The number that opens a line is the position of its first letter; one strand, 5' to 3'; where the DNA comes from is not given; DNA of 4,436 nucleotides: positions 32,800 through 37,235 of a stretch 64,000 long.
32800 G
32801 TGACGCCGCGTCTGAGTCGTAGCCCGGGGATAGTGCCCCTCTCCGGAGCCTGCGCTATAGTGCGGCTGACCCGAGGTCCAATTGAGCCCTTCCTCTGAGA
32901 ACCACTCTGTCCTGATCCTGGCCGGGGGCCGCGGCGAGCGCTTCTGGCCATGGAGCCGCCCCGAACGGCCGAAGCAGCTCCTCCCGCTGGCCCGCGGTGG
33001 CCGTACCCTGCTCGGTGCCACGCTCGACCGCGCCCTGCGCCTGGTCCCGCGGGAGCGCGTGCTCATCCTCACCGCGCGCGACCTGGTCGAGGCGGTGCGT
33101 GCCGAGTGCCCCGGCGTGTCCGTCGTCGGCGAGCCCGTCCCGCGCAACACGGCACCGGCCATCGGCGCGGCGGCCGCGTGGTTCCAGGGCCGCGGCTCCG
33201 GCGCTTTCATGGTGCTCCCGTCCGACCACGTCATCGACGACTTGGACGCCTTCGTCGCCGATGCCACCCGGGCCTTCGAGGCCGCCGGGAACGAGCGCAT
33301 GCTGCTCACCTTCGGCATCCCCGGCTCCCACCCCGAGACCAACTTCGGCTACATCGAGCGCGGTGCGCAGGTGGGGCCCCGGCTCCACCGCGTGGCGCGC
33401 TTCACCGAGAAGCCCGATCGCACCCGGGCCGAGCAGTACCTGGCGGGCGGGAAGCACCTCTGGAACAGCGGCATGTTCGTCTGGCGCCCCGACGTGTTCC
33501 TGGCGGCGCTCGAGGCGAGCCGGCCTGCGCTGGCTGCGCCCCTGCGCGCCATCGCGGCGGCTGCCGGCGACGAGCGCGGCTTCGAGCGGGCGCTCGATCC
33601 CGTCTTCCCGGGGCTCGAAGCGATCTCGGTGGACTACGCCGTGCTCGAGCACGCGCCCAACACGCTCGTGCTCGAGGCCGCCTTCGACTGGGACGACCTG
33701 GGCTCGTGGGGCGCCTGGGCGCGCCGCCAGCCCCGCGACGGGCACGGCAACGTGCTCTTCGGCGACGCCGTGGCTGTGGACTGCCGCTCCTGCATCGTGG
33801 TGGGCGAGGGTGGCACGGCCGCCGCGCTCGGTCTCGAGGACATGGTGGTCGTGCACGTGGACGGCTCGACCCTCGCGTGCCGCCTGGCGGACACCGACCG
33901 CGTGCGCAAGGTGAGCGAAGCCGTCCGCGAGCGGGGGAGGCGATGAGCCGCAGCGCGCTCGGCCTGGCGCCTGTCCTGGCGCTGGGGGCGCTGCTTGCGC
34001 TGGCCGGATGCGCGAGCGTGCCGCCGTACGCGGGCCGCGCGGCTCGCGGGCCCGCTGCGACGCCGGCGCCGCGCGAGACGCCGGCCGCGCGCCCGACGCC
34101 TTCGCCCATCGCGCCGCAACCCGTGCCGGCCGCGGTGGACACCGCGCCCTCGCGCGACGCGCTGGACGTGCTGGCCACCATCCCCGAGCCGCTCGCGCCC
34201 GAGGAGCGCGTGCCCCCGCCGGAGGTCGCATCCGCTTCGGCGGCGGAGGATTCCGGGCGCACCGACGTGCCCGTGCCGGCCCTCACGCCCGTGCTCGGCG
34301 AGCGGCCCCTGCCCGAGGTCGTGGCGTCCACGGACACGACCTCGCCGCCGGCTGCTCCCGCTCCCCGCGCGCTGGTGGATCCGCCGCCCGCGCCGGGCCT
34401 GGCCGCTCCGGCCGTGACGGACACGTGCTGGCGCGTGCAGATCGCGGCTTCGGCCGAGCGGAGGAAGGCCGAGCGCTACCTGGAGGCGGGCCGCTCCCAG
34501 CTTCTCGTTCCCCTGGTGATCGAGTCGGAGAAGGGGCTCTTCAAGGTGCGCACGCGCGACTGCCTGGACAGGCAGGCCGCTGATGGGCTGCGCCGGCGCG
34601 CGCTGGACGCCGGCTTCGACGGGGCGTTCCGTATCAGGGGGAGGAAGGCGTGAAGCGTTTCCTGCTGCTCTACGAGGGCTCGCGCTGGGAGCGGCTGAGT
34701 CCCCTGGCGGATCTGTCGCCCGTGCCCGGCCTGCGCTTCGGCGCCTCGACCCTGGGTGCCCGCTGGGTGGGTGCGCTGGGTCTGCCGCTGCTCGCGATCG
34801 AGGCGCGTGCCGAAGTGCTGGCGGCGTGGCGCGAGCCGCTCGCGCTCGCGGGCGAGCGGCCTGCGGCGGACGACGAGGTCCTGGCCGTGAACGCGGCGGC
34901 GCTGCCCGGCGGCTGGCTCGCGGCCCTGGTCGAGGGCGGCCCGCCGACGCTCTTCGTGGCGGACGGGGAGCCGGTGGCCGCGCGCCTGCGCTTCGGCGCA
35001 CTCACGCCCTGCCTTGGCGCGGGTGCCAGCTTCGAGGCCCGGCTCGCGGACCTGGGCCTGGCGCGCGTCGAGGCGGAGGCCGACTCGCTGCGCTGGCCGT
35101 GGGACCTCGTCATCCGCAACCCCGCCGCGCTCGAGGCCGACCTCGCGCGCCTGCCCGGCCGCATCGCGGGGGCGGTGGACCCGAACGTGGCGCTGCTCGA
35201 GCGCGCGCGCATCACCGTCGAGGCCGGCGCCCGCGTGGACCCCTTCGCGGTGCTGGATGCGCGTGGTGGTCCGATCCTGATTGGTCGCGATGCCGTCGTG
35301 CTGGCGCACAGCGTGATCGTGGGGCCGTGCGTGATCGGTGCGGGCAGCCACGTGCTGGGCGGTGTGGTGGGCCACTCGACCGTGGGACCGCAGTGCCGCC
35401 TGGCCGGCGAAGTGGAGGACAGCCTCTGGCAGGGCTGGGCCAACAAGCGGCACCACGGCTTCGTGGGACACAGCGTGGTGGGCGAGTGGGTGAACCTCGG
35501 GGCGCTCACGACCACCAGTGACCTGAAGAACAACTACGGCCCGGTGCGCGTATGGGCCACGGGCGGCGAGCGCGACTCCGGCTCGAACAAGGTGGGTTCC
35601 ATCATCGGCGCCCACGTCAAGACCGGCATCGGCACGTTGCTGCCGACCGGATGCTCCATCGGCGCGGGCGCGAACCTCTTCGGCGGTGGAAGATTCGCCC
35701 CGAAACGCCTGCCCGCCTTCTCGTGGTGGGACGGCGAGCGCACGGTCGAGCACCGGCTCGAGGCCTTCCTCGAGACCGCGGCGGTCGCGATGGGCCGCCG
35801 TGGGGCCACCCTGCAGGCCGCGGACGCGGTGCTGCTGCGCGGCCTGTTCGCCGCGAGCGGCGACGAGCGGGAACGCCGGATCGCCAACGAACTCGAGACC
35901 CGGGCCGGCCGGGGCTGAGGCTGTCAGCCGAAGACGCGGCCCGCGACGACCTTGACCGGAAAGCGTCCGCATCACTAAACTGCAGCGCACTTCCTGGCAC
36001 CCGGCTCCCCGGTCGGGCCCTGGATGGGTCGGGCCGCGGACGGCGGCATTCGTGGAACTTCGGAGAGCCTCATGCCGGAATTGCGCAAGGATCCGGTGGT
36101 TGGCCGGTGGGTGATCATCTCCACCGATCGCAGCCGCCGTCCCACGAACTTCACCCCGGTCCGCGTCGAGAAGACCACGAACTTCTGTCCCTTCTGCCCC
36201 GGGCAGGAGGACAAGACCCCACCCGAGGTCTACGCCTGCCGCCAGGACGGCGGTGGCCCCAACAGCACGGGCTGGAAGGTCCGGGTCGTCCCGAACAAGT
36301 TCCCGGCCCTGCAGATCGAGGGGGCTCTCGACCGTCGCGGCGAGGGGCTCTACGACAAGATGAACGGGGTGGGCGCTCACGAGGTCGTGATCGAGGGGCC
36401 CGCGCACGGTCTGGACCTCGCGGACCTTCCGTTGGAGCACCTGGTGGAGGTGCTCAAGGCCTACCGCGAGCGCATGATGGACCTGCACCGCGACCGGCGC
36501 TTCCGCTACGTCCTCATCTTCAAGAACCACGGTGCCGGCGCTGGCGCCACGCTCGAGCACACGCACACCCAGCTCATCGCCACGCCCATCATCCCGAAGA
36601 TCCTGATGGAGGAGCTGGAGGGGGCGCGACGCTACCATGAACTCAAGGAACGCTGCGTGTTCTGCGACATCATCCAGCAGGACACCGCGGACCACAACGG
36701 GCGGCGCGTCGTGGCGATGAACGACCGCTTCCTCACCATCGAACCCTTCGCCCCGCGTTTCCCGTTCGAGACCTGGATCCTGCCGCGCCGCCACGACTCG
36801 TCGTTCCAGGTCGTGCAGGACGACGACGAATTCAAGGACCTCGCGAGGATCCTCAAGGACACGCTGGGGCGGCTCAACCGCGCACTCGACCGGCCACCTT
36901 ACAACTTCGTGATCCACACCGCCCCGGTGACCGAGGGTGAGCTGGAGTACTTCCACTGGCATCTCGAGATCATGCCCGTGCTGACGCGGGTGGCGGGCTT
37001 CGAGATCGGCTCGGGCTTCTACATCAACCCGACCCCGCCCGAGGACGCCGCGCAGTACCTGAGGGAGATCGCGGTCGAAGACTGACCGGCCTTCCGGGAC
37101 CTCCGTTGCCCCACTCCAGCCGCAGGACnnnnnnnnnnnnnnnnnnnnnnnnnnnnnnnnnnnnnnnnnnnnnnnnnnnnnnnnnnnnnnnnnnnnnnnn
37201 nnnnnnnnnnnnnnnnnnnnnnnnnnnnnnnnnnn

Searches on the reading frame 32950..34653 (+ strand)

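Call 24: search_protein_families(library=pfam, proteins=[window:32950-34653:+], max_evalue=0.001)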
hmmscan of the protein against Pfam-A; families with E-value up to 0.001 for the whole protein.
window:32950-34653:+ (567 aa): 1 family
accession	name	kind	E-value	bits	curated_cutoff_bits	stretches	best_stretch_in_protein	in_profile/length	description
PF05036.18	SPOR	-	0.00015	22.4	21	1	494-560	5-74/76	SPOR domain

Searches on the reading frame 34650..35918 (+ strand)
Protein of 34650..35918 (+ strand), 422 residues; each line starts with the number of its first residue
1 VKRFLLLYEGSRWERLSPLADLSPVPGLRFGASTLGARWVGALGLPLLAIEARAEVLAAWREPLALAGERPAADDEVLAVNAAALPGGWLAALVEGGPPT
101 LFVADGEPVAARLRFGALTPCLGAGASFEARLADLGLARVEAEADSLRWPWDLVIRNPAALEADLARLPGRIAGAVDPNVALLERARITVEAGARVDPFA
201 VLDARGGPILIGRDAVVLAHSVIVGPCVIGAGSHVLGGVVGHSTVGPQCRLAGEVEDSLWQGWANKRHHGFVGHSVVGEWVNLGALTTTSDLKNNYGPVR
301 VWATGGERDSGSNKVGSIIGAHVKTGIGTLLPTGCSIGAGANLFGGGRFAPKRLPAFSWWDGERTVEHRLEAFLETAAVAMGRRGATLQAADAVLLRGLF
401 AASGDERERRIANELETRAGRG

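Call 24: search_protein_families(library=pfam, proteins=[window:34650-35918:+], max_evalue=0.001)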
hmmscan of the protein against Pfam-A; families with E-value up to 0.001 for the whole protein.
window:34650-35918:+ (422 aa): 2 families
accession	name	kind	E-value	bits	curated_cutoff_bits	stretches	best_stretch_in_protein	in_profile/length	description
PF13562.11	NTP_transf_4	-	1.6e-14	54.7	27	1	6-168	2-148/153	Sugar nucleotidyl transferase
PF00132.30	Hexapep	-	2.2e-07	30.7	27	0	209-240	2-33/36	Bacterial transferase hexapeptide (six repeats)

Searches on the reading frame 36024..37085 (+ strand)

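Call 47: search_protein_families(library=pfam, proteins=[window:36024-37085:+], max_evalue=0.01)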
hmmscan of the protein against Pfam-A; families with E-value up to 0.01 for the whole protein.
window:36024-37085:+ (353 aa): 5 families
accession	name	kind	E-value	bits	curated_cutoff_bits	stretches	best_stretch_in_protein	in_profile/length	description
PF01087.27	GalP_UDP_transf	-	8e-15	56.2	22.1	1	16-191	10-184/184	Galactose-1-phosphate uridyl transferase, N-terminal domain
PF16268.10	DUF4921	-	9e-11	41.8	28.5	1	148-342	208-389/425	Domain of unknown function (DUF4921)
PF16285.10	DUF4931_N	-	4e-10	40.3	24.1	1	120-186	54-120/124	Domain of unknown function (DUF4931) N-terminal domain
PF02744.22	GalP_UDP_tr_C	-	2.3e-09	37.6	29.2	1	202-317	6-120/165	Galactose-1-phosphate uridyl transferase, C-terminal domain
PF01230.28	HIT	-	0.0007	20.6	21.5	0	228-314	7-92/98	HIT domain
